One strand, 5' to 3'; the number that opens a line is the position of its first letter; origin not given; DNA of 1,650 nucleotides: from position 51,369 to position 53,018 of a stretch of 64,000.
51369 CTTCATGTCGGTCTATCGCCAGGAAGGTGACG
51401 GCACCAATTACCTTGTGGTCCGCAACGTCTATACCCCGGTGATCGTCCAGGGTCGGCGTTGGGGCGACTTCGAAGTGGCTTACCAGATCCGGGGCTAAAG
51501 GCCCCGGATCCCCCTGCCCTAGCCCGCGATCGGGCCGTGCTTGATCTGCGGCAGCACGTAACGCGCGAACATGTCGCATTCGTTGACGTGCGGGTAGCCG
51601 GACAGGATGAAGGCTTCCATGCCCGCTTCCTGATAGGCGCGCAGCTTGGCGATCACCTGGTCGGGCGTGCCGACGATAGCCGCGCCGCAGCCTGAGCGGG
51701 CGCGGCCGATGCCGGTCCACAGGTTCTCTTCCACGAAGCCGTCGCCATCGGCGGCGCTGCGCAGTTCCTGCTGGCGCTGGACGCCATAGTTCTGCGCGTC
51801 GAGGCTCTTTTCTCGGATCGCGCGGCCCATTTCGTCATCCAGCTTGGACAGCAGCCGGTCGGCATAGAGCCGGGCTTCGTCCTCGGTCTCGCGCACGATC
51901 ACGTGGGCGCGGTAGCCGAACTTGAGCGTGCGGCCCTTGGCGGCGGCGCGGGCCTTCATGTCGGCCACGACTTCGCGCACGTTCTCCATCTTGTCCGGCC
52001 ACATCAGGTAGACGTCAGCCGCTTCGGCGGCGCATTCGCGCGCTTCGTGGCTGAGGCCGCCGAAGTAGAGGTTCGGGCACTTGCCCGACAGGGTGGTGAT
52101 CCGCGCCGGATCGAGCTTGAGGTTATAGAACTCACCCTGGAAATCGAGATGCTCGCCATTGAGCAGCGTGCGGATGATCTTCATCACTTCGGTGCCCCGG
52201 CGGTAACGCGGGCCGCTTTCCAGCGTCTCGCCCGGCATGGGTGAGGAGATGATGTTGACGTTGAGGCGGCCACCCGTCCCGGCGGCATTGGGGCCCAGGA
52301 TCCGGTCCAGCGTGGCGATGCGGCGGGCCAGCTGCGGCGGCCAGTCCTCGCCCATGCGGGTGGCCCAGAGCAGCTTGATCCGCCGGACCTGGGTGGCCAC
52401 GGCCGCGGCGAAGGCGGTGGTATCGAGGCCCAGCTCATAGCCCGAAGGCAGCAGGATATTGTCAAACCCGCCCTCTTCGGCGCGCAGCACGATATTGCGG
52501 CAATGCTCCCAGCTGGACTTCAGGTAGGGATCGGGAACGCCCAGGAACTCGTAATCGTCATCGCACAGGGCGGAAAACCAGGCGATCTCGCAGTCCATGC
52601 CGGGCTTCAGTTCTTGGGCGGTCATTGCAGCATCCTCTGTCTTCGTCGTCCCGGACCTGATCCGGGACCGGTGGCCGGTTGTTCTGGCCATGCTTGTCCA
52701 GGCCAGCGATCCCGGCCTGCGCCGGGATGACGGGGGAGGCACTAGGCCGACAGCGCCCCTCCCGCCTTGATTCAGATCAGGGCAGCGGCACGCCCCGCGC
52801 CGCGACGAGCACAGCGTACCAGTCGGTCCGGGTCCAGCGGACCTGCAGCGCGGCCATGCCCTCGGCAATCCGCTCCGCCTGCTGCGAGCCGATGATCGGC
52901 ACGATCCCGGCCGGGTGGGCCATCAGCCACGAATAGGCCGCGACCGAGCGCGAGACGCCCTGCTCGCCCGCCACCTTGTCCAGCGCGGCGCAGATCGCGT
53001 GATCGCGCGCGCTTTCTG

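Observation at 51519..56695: YihQ-like GH31 + SsuD-family monooxygenase + aldo/keto reductase operon: candidate variant of the oxidative sulfoquinovose desulfonation (sulfo-SMO) pathway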

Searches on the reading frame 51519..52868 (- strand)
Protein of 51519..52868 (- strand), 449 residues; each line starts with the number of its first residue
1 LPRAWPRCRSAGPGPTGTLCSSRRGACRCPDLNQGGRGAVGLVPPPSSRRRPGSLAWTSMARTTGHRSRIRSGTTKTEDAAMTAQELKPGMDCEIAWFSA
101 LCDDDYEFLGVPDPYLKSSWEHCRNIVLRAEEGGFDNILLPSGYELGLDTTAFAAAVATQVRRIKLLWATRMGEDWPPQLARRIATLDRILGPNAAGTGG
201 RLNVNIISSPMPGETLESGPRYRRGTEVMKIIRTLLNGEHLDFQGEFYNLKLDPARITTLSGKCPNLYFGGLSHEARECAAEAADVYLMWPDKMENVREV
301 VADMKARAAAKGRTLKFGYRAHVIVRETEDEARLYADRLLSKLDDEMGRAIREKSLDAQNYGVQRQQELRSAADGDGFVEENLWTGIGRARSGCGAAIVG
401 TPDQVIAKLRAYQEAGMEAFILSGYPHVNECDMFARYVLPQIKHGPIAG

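Call 4: search_protein_families(library=pfam, proteins=[window:51519-52868:-])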
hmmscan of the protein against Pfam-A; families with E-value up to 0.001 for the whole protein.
window:51519-52868:- (449 aa): 1 family
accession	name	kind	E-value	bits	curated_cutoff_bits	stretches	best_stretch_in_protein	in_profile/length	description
PF00296.26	Bac_luciferase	-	8.7e-45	153.9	27.9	1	117-418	18-313/314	Luciferase-like monooxygenase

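Call 5: search_protein_families(library=ncbifam, proteins=[window:51519-52868:-])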
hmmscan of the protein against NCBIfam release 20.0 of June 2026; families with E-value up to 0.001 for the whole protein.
window:51519-52868:- (449 aa): 19 families
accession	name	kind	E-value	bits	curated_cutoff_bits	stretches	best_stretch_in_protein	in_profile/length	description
TIGR03565.1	alk_sulf_monoox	equivalog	1.1e-70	238.4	518.2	1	95-442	2-346/346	FMNH2-dependent alkanesulfonate monooxygenase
NF001939.1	PRK00719.1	subfamily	6.3e-68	229.2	510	1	95-443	2-347/373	alkanesulfonate monooxygenase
TIGR04021.1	LLM_DMSO2_sfnG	equivalog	2.4e-40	139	382.95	1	126-443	33-346/350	dimethylsulfone monooxygenase SfnG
TIGR03860.1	FMN_nitrolo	subfamily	4.7e-19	68.5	279.7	2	240-443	185-405/422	NtaA/DmoA family FMN-dependent monooxygenase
TIGR03564.1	F420_MSMEG_4879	subfamily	2.1e-11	44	234.25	1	128-343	6-218/265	TIGR03564 family F420-dependent LLM class oxidoreductase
TIGR03619.1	F420_Rv2161c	subfamily_domain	6e-11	42.4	166.9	1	151-316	50-210/247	TIGR03619 family F420-dependent LLM class oxidoreductase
TIGR03841.1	F420_Rv3093c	subfamily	4.9e-10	39.3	213.65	1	123-339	12-222/298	LLM class F420-dependent oxidoreductase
TIGR03557.1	F420_G6P_family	subfamily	7.3e-10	38.5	210.4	1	196-301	100-199/316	TIGR03557 family F420-dependent LLM class oxidoreductase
TIGR03885.1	flavin_revert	hypoth_equivalog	2.8e-09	36.6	398.7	1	153-333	53-225/315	TIGR03885 family FMN-dependent LLM class oxidoreductase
TIGR03612.1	RutA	equivalog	3.4e-08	33.4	498.3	1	114-388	21-306/355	pyrimidine utilization protein A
TIGR03560.1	F420_Rv1855c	subfamily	5.2e-07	29.7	231.4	1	150-314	52-218/227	TIGR03560 family F420-dependent LLM class oxidoreductase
TIGR03555.1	F420_mer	equivalog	1.4e-05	24.7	348.7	0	126-315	17-201/325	5,10-methylenetetrahydromethanopterin reductase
TIGR04024.1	F420_NP1902A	hypoth_equivalog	1.4e-05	24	345.4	1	124-414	18-301/330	TIGR04024 family LLM class F420-dependent oxidoreductase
TIGR03554.1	F420_G6P_DH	equivalog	1.9e-05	23.9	420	1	196-251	101-156/331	glucose-6-phosphate dehydrogenase (coenzyme-F420)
NF002619.0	PRK02271.1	equivalog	2.6e-05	23.7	276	0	122-336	15-226/329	5,10-methylenetetrahydromethanopterin reductase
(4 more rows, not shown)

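Call 7: search_solved_structures(query=window:51519-52628:-, show_alignments=2)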
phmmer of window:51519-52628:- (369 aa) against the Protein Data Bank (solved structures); distinct sequences matched with E-value up to 0.001: 15.
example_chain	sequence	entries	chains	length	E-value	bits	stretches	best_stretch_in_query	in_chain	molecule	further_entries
7oh2_A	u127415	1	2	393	5.4e-110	371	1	9-363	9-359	Alkanesulfonate monooxygenase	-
7olf_A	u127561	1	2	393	4.3e-107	361.5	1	13-363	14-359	Methanesulfonate sulfonatase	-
7jv3_A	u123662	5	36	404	5.2e-57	196.7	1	14-363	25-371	Alkanesulfonate monooxygenase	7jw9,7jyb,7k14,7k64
1nqk_A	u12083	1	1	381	1.5e-52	182.1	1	15-360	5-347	Alkanesulfonate monooxygenase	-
1m41_A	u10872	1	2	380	2.1e-52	181.6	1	17-360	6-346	FMNH2-dependent alkanesulfonate monooxygenase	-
8t0u_A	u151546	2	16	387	4.8e-29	104.7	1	42-363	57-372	FMNH(2)-dependent dimethylsulfone monooxygenase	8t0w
8vw6_A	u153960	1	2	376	7e-25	91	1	33-362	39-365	Alkanesulfonate monooxygenase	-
3rao_A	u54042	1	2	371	1.1e-18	70.6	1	67-363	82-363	Putative Luciferase-like Monooxygenase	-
7e36_B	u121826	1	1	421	4.2e-10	42.3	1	76-363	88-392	FMN-dependent oxidoreductase (Nitrilotriacetate monooxygenase family)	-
6lr1_A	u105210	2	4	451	1.7e-06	30.5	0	164-363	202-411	Hexachlorobenzene oxidative dehalogenase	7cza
5lxe_A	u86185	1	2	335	0.00014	24.2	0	97-170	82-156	F420-dependent glucose-6-phosphate dehydrogenase 1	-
1yw1_A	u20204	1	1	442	0.00087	21.6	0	161-253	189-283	PROTEIN YTNJ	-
6ask_A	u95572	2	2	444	0.00088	21.5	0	161-253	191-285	Putative monooxygenase MoxC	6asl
8qpm_A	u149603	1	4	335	0.0009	21.5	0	47-346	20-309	5,10-methylenetetrahydromethanopterin reductase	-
1tvl_A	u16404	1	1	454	0.00096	21.4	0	161-253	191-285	protein YTNJ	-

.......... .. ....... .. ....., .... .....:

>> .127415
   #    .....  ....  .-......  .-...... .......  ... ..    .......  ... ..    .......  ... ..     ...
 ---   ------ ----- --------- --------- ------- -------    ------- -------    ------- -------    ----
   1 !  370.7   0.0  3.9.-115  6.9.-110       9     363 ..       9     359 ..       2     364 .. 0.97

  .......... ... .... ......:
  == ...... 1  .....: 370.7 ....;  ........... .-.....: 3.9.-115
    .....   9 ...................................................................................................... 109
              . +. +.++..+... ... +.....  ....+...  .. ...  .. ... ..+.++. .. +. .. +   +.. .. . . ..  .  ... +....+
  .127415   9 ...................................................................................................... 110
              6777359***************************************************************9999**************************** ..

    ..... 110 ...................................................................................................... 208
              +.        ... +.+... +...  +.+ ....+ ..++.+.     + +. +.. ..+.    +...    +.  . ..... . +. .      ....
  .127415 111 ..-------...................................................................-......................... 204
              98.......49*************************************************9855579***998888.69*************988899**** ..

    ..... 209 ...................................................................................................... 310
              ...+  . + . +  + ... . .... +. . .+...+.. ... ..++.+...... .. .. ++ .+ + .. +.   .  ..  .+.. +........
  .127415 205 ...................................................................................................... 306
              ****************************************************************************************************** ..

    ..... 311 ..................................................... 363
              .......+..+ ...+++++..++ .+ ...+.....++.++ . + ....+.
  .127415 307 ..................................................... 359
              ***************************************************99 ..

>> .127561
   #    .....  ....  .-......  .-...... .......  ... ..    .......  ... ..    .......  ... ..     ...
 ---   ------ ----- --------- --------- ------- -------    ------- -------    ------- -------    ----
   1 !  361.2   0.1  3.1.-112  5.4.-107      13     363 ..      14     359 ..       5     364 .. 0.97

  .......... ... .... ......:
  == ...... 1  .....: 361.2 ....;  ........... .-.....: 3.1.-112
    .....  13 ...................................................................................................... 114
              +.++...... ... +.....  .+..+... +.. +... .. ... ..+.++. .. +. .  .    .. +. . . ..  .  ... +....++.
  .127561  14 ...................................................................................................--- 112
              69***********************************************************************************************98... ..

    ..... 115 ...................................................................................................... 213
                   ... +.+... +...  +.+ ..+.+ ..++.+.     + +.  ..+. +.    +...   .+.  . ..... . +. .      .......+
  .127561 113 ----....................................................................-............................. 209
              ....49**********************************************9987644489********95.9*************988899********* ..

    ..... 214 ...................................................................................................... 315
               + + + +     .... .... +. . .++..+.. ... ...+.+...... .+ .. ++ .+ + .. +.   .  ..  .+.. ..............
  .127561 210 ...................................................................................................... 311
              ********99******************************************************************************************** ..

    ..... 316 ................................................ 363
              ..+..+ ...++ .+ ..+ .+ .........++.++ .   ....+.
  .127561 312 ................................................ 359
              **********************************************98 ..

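Call 20: find_homologous_proteins(query=window:51519-52625:-, max_evalue=1e-30)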
Query window:51519-52625:- (368 aa): 7999 proteins with E <= 1e-30 among 8000 candidates; the best 120 are listed.
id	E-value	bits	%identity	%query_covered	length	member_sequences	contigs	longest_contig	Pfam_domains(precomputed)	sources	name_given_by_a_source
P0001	2.5e-244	828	97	100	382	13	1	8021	PF00296.27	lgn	-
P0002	1.5e-234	796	97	97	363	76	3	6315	PF00296.27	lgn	-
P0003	3.2e-230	782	94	97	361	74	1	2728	PF00296.27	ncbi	-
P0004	1.8e-226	769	93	97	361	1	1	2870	PF00296.27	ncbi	-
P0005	9.0e-226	767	92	97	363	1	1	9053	PF00296.27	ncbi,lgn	-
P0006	1.5e-225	766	92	97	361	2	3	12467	PF00296.27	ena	-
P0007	4.5e-225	765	92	97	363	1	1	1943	PF00296.27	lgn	-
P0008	5.3e-225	764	92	96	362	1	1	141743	PF00296.27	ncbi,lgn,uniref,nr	ncbi:LLM class flavin-dependent oxidoreductase [Novosphingobium sp. B 225]|uniref:LLM class flavin-d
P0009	1.4e-224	763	92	96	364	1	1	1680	PF00296.27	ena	-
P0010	1.4e-224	763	92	96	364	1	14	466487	PF00296.27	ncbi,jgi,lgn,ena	jgi:alkanesulfonate monooxygenase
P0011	1.6e-224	763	91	97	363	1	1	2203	PF00296.27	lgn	-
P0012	5.2e-224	761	92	97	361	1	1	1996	PF00296.27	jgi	jgi:alkanesulfonate monooxygenase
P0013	7.0e-224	761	91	97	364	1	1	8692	PF00296.27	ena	-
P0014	9.5e-224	760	91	96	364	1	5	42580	PF00296.27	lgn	-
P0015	1.3e-223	760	91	97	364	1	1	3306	PF00296.27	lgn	-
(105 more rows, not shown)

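Call 21: find_related_loci(query=window:51519-52625:-, collection=genome_contigs, flank=10000)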
Query window:51519-52625:- (368 aa) in genome_contigs; peptide patterns used: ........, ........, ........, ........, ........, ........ (x = any residue, [..] = any of these).
296 stretches matched a pattern; 269 encode a relative of the query (tblastn E <= 1e-3); the best 80 are kept; 80 distinct loci.
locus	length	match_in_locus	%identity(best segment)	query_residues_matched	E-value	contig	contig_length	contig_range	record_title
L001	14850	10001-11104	97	1-368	0e+0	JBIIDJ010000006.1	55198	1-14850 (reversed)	MAG: Novosphingobium sp. isolate ME2000-08-17pf_3300042335_group1_bin166 Rohwer_bin2011_scaffold_206_c1, whole genome sh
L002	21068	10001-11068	97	13-368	0e+0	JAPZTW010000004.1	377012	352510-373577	MAG: Sphingomonadaceae bacterium isolate LE19-251.1G c_000000002853, whole genome shotgun sequence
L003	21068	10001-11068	97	13-368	0e+0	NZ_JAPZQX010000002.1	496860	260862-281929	MAG: Novosphingobium sp. isolate LE17-10A c_000000002692, whole genome shotgun sequence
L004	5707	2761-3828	96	13-368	0e+0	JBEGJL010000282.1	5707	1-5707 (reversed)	MAG: Pseudomonadota bacterium isolate NASQAN2015_172_B_bin.12 scaffold_323328, whole genome shotgun sequence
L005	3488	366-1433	95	13-368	0e+0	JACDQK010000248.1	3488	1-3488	MAG: Novosphingobium sp. isolate Bin3 k141_11296, whole genome shotgun sequence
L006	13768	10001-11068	94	13-368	0e+0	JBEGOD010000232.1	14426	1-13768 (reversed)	MAG: Pseudomonadota bacterium isolate NASQAN2016_178_B_bin.27 scaffold_498143, whole genome shotgun sequence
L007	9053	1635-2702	92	13-368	0e+0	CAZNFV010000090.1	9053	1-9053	MAG TPA_asm: uncultured Novosphingobium sp. isolate SRP302895_co1_60 genome assembly, contig: NODE_15584_length_9053_cov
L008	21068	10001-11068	96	13-368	0e+0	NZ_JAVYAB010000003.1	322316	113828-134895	Novosphingobium sp. APW14 contig3, whole genome shotgun sequence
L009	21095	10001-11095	89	2-366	0e+0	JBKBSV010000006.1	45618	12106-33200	MAG: Novosphingobium sp. isolate 21H_026.bin.26 NODE_884_length_45618_cov_2.269095, whole genome shotgun sequence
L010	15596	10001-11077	88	8-366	0e+0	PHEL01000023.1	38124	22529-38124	MAG: Alphaproteobacteria bacterium HGW-Alphaproteobacteria-14 08E140C01_10kDa_scaffold_720, whole genome shotgun sequenc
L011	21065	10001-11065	88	12-366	0e+0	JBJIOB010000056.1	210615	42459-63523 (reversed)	MAG: Erythrobacter sp. isolate MAG7 contig_886, whole genome shotgun sequence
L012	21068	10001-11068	94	13-368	0e+0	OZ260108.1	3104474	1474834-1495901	MAG: Sphingomonadaceae bacterium isolate NI281-mx-bin06 genome assembly, chromosome: 1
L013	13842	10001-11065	91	12-366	0e+0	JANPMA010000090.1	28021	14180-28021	MAG: Novosphingobium sp. isolate VAR_48_metabat_364_sub VAR_48_k141_1489656, whole genome shotgun sequence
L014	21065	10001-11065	88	12-366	0e+0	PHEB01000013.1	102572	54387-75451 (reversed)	MAG: Alphaproteobacteria bacterium HGW-Alphaproteobacteria-7 bjp_ig2102_scaffold_297, whole genome shotgun sequence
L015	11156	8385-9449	88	12-366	0e+0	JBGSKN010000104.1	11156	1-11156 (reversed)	MAG: Erythrobacter sp. isolate JTS-AC181 k141_1345730, whole genome shotgun sequence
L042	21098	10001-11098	86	2-367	0e+0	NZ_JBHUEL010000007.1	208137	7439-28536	Sphingorhabdus buctiana strain CGMCC 1.12929 platanus_K_25_97_7, whole genome shotgun sequence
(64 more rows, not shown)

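Call 36: search_dna_similar(query=window:51519-52625:-, collection=plasmids, mode=protein, max_rows=25, max_evalue=1e-40)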
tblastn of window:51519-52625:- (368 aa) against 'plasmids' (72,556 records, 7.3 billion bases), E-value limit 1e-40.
Records with a match: 216; places in all: 222; records where one place covers at least 80% of the query: 214.
Best place of each record, by identity: 80-90% 6; 60-80% 9; <60% 201.
By first word of the organism name: Pantoea 65; Rhizobium 19; Ensifer 9; Escherichia 9; Roseomonas 9; Paracoccus 8; Streptomyces 8; Sinorhizobium 7; Novosphingobium 6; Caballeronia 6; and 39 more.
By predicted mobility (MOB-suite, as given by PLSDB): non-mobilizable 168; mobilizable 29; conjugative 19.
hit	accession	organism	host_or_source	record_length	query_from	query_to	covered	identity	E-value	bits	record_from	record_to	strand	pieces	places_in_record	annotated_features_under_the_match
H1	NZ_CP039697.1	Novosphingobium sp. EMRT-2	cell,freshwater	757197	12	367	97%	85.4%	0e+0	615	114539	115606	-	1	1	LLM class flavin-dependent oxidoreductase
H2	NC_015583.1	Novosphingobium sp. PP1Y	-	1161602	12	366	96%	84.5%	0e+0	607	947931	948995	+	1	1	none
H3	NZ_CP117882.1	Novosphingobium sp. KACC 22771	Single cell,soil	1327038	3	366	99%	82.1%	0e+0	603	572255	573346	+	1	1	none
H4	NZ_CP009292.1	Novosphingobium pentaromativorans US6-1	mud sediment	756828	12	366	96%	83.9%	0e+0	605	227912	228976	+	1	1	LLM class flavin-dependent oxidoreductase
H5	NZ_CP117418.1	Novosphingobium humi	Single cell,Soil from military shooting ...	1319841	12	366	96%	83.4%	0e+0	596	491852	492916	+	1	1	none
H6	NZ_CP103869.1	Novosphingobium humi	pure culture,soil biofilm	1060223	12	366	96%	83.4%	0e+0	595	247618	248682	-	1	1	none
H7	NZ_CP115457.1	Sphingobium yanoikuyae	cell culture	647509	12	366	96%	70.7%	1e-144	459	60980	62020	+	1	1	LLM class flavin-dependent oxidoreductase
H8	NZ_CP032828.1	Sphingomonas paeninsulae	whole organism,soil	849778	12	366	96%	69.9%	1e-159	502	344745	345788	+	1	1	LLM class flavin-dependent oxidoreductase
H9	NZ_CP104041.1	Rhizobium sp. WSM4643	Pisum sativum,Cell culture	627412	12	366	96%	69.0%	1e-159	503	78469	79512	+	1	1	LLM class flavin-dependent oxidoreductase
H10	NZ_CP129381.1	Rhizobium sp. SSA_523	single cell,Sea water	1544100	4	364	98%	67.6%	5e-152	481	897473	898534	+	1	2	none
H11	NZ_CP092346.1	Rhizobium gallicum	Phaseolus vulgaris,Cell culture,nodule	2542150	12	366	96%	68.7%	3e-158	498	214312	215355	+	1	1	none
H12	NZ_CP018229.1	Rhizobium leguminosarum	Vavilovia formosa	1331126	12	366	96%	68.5%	6e-156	492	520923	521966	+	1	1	record has no annotation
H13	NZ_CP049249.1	Rhizobium rhizoryzae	cell culture,soil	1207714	12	366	96%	68.5%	2e-152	482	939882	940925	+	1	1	none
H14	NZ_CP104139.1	Rhizobium sp. WSM1274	Vicia sp.,cell culture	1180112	12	366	96%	68.2%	2e-157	496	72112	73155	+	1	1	record has no annotation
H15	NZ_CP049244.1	Allorhizobium pseudoryzae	cell culture,soil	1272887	10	368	98%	66.6%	6e-155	489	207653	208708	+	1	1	none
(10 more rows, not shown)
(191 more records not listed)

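Call 37: get_annotated_region(hit=H4, flank=12000)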
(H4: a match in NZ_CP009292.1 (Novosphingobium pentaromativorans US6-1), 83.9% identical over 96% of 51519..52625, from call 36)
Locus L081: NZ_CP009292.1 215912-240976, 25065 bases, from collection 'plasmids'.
description: Novosphingobium pentaromativorans US6-1 plasmid pLA3, complete sequence
organism: Novosphingobium pentaromativorans US6-1 (NCBI taxid 1088721)
taxonomy: Bacteria; Pseudomonadota; Alphaproteobacteria; Sphingomonadales; Sphingomonadaceae; Novosphingobium; Novosphingobium pentaromativorans; Novosphingobium pentaromativorans US6-1
host: -; source: mud sediment; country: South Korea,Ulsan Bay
typing (MOB-suite, as given by PLSDB): non-mobilizable
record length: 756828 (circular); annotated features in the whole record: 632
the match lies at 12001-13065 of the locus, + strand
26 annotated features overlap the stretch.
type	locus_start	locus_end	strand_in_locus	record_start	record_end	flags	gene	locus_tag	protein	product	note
CDS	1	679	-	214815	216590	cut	-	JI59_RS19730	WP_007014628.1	diguanylate cyclase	-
CDS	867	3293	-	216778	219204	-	-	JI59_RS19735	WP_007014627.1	TonB-dependent receptor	-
CDS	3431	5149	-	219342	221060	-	-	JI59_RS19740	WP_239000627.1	sulfotransferase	-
CDS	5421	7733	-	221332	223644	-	-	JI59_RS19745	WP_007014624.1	TonB-dependent receptor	-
CDS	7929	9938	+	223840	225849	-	-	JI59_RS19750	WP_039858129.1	alpha-glucosidase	-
CDS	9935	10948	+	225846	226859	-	-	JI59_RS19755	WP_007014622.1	LacI family DNA-binding transcriptional regulator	-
CDS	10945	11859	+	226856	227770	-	-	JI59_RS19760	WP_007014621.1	aldo/keto reductase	-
CDS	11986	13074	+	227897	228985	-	-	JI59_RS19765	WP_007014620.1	LLM class flavin-dependent oxidoreductase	-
CDS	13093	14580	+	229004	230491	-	-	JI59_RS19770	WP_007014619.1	glycerol-3-phosphate dehydrogenase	GO:0006072 - glycerol-3-phosphate metabolic process [Evidence IEA]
CDS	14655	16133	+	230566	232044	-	-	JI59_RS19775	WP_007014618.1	glycerol kinase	GO:0006071 - glycerol metabolic process [Evidence IEA]; GO:0016310 - phosphorylation [Evidence IEA]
CDS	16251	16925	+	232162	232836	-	-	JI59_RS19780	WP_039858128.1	DUF2270 domain-containing protein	-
CDS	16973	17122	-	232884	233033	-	-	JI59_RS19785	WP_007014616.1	lmo0937 family membrane protein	-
CDS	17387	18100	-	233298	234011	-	bdcA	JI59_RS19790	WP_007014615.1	SDR family oxidoreductase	-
CDS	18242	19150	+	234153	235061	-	-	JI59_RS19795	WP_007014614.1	LysR family transcriptional regulator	-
CDS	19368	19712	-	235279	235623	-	-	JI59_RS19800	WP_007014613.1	hypothetical protein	-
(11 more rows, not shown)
